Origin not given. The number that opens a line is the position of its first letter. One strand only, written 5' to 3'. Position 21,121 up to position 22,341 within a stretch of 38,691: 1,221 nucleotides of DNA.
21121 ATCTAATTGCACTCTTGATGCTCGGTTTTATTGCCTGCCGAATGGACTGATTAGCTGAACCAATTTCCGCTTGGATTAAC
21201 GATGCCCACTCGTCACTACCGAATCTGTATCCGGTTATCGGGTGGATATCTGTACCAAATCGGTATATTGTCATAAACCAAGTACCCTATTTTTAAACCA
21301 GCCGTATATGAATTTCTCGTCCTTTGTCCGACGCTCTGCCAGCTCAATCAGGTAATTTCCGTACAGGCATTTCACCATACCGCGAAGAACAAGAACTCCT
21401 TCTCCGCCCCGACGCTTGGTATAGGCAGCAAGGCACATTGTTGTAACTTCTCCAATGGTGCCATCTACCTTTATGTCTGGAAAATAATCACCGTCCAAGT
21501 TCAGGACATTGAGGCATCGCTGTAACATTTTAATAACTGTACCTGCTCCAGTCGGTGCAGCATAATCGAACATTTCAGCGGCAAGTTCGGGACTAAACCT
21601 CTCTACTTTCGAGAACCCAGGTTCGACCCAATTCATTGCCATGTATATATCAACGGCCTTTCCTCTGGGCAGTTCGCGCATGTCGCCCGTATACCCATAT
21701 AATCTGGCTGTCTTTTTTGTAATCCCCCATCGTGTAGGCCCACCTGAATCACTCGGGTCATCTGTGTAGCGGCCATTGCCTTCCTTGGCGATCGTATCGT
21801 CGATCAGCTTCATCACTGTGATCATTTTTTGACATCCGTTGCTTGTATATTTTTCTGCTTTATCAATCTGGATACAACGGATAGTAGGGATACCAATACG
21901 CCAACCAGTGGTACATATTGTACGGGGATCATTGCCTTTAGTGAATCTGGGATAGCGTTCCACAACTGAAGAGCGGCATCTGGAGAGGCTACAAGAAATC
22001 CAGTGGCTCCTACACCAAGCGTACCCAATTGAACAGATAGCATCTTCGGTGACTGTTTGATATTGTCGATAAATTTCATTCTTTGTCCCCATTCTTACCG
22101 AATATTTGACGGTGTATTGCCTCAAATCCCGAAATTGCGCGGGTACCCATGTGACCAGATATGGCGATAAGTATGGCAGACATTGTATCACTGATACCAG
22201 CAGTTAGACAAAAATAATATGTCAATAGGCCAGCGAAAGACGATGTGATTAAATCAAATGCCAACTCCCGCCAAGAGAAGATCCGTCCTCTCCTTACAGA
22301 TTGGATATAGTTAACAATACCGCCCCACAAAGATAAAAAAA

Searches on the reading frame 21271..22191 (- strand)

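Call 61: search_protein_families(library=pfam, proteins=[window:21271-22191:-], max_evalue=0.001)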
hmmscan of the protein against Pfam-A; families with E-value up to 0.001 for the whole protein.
window:21271-22191:- (306 aa): 2 families
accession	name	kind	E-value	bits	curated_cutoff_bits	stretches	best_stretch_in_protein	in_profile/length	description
PF05838.17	Glyco_hydro_108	-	1.4e-15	58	21.2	1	132-214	3-84/85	Glycosyl hydrolase 108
PF09374.15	PG_binding_3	-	3.4e-14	53.2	24.6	1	220-303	3-76/76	Predicted Peptidoglycan domain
